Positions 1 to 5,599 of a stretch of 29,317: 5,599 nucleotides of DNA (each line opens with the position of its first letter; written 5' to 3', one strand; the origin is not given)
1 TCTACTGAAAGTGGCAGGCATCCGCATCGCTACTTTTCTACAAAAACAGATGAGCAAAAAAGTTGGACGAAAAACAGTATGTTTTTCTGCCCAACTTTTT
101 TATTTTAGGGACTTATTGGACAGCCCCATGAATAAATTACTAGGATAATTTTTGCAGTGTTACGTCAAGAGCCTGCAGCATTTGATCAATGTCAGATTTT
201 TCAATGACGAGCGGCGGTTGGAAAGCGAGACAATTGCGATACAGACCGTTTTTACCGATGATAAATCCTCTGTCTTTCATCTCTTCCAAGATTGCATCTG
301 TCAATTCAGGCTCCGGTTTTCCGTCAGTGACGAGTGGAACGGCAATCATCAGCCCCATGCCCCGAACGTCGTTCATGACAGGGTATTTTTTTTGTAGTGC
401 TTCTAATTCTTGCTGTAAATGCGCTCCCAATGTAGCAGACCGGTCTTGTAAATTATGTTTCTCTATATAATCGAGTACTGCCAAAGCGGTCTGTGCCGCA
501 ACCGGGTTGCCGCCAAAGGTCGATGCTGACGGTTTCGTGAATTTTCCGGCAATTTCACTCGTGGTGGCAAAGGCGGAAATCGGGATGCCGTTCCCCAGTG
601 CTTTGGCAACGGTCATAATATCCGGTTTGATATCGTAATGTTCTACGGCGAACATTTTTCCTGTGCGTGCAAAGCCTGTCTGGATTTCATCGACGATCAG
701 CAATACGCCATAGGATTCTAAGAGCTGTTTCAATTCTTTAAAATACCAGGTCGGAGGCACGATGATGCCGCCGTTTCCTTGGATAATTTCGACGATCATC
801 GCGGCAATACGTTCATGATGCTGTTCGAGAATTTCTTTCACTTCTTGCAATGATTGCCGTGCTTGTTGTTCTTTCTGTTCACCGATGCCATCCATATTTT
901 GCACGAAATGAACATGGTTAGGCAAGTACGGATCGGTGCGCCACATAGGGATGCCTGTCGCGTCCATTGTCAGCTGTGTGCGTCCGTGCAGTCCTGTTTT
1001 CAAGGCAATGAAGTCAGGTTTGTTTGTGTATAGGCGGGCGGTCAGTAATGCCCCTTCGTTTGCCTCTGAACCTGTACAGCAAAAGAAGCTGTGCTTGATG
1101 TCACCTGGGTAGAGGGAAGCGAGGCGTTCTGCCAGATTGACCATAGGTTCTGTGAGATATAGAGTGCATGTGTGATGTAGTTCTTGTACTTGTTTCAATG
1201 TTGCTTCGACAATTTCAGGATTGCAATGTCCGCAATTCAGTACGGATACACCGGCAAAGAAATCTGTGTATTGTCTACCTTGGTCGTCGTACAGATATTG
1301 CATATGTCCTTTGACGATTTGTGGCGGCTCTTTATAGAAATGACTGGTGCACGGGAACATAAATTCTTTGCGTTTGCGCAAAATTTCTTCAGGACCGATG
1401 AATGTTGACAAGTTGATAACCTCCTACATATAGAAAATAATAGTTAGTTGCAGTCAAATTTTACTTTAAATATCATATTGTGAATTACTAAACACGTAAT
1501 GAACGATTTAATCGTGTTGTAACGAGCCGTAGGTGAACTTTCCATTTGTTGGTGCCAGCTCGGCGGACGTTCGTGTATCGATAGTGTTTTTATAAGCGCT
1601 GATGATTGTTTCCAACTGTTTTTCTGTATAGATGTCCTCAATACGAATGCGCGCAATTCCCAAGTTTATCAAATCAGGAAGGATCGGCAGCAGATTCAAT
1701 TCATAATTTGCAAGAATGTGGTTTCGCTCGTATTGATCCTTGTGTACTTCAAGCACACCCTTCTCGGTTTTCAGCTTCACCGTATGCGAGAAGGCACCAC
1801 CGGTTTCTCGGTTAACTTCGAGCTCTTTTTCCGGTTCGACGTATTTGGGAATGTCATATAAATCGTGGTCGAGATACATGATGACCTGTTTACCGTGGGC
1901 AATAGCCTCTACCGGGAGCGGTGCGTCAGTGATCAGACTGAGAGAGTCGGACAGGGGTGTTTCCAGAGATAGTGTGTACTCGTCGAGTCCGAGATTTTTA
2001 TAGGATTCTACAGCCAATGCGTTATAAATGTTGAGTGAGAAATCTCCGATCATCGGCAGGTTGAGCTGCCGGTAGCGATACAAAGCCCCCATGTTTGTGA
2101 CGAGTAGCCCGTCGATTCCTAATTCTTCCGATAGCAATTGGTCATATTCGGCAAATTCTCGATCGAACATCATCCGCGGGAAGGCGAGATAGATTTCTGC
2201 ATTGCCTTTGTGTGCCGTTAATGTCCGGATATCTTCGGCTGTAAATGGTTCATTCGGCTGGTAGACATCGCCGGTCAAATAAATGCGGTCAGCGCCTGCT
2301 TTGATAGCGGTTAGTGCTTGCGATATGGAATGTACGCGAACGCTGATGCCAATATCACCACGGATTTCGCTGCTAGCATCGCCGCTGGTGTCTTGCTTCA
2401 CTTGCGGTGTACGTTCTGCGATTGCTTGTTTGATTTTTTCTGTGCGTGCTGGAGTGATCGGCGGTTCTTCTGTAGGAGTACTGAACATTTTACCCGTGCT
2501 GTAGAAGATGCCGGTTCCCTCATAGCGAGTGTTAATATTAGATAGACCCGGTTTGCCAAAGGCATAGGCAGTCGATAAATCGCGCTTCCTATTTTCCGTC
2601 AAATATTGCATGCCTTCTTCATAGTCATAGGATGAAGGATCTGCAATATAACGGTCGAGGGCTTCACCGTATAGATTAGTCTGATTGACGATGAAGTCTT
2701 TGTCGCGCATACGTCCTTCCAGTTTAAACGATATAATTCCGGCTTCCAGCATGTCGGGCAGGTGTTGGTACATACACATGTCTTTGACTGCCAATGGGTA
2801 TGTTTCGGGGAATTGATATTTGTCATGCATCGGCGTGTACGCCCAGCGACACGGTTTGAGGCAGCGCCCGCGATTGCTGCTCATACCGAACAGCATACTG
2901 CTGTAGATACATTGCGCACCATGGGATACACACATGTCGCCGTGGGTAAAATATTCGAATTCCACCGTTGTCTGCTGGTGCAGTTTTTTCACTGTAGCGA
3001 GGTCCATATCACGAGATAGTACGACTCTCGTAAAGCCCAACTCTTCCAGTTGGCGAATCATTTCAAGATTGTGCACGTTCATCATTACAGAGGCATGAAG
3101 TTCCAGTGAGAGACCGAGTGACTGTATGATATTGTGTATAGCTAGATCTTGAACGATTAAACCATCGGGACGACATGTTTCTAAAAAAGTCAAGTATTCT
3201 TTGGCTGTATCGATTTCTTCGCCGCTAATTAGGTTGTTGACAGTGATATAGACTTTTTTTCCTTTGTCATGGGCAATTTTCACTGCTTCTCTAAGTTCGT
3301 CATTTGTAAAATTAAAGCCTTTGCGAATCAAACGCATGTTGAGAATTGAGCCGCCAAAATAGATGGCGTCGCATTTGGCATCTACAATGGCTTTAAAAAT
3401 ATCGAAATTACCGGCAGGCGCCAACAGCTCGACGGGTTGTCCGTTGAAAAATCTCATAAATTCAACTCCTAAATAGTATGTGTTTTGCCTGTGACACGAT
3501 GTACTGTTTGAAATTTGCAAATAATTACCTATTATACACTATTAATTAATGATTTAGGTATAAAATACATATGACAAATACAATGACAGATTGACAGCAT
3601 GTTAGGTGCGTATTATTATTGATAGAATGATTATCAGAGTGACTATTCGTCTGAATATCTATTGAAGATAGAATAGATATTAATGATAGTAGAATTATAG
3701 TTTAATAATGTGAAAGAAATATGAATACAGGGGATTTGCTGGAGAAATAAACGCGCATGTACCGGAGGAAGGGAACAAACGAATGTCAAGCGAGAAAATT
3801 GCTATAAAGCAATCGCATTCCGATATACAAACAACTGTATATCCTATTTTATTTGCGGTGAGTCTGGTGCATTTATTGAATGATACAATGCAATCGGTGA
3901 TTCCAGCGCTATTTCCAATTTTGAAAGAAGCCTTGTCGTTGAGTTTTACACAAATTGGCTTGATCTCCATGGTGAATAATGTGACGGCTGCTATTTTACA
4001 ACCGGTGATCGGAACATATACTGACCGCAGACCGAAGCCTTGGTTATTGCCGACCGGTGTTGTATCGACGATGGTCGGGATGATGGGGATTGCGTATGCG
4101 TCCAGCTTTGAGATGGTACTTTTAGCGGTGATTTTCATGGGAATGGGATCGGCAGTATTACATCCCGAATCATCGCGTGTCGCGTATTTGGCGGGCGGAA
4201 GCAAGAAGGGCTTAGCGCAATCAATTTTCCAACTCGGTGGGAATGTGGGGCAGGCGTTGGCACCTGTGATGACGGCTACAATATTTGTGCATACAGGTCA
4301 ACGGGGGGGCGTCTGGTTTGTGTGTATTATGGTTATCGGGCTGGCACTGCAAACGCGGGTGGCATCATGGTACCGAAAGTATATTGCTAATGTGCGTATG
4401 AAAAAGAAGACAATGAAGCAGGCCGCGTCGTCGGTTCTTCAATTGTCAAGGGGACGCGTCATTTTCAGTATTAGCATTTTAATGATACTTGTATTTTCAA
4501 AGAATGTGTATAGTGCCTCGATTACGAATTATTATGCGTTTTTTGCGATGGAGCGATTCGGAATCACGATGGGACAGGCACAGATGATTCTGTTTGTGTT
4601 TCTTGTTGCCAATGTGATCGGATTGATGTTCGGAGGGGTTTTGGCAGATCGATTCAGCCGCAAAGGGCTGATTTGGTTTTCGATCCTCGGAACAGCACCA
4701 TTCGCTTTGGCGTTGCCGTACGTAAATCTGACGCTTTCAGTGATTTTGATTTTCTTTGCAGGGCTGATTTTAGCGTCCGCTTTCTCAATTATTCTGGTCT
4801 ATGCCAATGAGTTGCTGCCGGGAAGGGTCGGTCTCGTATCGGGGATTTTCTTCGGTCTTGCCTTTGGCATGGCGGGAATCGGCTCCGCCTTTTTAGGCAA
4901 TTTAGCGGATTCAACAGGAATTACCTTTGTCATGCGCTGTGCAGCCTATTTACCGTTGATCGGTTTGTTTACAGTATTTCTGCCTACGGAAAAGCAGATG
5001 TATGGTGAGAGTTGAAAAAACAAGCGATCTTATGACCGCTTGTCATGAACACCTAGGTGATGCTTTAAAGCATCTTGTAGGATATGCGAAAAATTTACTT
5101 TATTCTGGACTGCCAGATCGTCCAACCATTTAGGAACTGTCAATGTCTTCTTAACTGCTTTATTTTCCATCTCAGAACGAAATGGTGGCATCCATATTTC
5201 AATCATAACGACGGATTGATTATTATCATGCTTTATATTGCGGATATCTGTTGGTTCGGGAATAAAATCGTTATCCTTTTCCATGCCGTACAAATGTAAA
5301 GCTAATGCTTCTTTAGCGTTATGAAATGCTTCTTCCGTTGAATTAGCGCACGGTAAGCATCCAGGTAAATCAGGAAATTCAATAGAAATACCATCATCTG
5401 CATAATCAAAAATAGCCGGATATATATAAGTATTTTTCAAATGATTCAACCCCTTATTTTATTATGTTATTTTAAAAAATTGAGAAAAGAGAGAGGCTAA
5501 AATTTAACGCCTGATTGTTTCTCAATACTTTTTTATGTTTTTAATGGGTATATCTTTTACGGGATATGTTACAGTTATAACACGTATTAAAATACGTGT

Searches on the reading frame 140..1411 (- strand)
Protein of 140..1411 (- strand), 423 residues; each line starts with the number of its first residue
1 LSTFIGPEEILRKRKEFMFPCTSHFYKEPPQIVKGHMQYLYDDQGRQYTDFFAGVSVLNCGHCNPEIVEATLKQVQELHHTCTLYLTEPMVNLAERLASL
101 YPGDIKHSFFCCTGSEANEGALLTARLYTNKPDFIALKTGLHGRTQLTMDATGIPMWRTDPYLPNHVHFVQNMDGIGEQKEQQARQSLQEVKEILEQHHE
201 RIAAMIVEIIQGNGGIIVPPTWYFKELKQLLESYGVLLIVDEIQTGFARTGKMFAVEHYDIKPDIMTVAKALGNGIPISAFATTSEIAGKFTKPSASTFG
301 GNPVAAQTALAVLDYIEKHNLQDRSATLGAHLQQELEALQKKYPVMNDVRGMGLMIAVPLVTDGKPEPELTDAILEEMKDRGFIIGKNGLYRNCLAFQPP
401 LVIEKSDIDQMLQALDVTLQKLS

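Call 6: search_protein_families(library=pfam, proteins=[window:140-1411:-])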
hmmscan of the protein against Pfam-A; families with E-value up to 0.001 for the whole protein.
window:140-1411:- (423 aa): 2 families
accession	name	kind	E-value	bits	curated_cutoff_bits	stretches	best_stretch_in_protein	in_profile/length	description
PF00202.27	Aminotran_3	-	2e-106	356.5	30.5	1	32-416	13-400/403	Aminotransferase class-III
PF00155.27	Aminotran_1_2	-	3.8e-06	26.8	19.7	1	65-377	20-325/361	Aminotransferase class I and II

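Call 20: find_encoding_contigs(protein=window:140-1411:-, flank=10000, max_places=3)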
Protein window:140-1411:- (423 aa): 5 contigs read that carry it; 1 place shown.
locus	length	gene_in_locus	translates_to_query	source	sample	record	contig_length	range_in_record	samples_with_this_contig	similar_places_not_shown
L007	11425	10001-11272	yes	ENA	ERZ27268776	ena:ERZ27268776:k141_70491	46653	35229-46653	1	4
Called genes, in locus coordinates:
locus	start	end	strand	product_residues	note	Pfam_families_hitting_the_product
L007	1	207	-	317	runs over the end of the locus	PF00892:EamA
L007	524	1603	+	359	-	PF01820:Dala_Dala_lig_N, PF02222:ATP-grasp (weak), PF07478:Dala_Dala_lig_C, PF13535:ATP-grasp_4 (faint)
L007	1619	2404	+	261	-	PF02557:VanY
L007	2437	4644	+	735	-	PF01757:Acyl_transf_3, PF01168:Ala_racemase_N, PF00842:Ala_racemase_C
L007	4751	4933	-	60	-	-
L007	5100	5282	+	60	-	PF07927:HicA_toxin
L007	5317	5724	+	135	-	PF15919:HicB_lk_antitox, PF15970:HicB-like_2 (weak)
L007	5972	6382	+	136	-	PF15919:HicB_lk_antitox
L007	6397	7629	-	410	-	PF07690:MFS_1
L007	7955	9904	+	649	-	PF01136:Peptidase_U32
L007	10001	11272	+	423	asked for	PF00202:Aminotran_3, PF00155:Aminotran_1_2 (weak)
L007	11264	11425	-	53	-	?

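Call 84: search_protein_families(library=pfam, proteins=[L104:6576-6887:+], max_evalue=0.01)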
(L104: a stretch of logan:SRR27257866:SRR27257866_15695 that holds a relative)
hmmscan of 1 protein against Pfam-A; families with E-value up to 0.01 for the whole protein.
L104:6576-6887:+ (104 aa): 0 families

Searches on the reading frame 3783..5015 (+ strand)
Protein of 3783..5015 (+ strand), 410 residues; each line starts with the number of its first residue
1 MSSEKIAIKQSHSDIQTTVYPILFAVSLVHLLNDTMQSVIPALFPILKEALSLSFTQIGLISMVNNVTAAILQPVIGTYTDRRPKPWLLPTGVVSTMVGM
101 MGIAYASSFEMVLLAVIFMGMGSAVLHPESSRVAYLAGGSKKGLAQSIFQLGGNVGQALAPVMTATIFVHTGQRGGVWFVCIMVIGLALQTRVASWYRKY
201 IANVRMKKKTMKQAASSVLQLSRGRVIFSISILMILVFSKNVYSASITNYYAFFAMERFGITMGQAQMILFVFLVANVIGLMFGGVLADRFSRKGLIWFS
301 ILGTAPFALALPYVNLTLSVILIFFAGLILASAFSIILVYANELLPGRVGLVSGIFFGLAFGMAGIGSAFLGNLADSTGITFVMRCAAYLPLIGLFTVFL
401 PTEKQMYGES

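Call 4: search_protein_families(library=ncbifam, proteins=[window:3783-5015:+])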
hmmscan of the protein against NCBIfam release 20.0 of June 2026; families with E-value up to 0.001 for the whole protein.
window:3783-5015:+ (410 aa): 12 families
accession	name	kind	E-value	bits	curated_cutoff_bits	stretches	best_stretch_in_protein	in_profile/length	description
TIGR00881.1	2A0104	subfamily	4e-17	62.3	407.75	1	43-379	17-374/379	phosphoglycerate transporter protein PgtP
TIGR00883.1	2A0106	subfamily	3.2e-08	33.1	443.45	1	137-349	125-351/400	metabolite/H+ symporter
TIGR00886.1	2A0108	subfamily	1.1e-07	31.3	311.7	1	39-335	19-343/368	NarK family nitrate/nitrite MFS transporter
NF047787.1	PhglyTportPgtP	equivalog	2e-06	26.9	750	1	44-172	52-182/451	phosphoglycerate transporter PgtP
NF053517.1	HbztTptrPcaK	equivalog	1.3e-05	24.4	770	1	229-400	19-194/437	4-hydroxybenzoate transporter PcaK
NF033135.1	cmx_cmrA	equivalog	2.8e-05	23.3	400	1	22-185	203-367/374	Cmx/CmrA family chloramphenicol efflux MFS transporter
TIGR00890.1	2A0111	subfamily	3.3e-05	23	374.85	1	41-329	23-303/377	oxalate/formate antiport family MFS transporter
TIGR00895.1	2A0115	subfamily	4.2e-05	22.6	418.55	1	229-395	17-185/398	aromatic acid/H+ symport family MFS transporter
NF049980.1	SfMCT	equivalog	4.8e-05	22.2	320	1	47-378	28-365/378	L-lactate MFS transporter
TIGR00880.1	2_A_01_02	superfamily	0.00023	21.3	131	1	69-186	11-129/141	multidrug resistance protein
TIGR00711.1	efflux_EmrB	subfamily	0.00039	19.3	230.2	1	43-165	277-409/485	DHA2 family efflux MFS transporter permease subunit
TIGR00891.1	2A0112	subfamily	0.00069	18.8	552.9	0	75-375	66-388/405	sialate:H+ symport family MFS transporter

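Call 5: search_protein_families(library=pfam, proteins=[window:3783-5015:+])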
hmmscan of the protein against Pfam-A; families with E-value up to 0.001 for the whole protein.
window:3783-5015:+ (410 aa): 2 families
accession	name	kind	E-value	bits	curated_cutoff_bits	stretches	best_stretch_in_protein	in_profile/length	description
PF07690.21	MFS_1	-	5.1e-35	121.5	33.4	2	27-251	2-225/347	Major Facilitator Superfamily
PF13347.12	MFS_2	-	4.7e-05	22.5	27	1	50-340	27-333/427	MFS/sugar transport protein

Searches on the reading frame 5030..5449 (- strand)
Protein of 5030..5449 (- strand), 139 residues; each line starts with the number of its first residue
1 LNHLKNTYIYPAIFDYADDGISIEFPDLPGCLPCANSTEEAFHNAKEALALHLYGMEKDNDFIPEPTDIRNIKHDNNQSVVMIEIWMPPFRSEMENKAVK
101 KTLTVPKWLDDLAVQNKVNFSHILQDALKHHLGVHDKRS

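Call 4: search_protein_families(library=ncbifam, proteins=[window:5030-5449:-])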
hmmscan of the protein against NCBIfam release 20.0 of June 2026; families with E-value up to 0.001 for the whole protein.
window:5030-5449:- (139 aa): 0 families

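Call 5: search_protein_families(library=pfam, proteins=[window:5030-5449:-])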
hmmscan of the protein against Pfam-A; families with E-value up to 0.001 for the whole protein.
window:5030-5449:- (139 aa): 1 family
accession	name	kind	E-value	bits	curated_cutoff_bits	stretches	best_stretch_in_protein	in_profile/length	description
PF15919.11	HicB_lk_antitox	-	1.1e-14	55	27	1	10-126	1-121/123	HicB_like antitoxin of bacterial toxin-antitoxin system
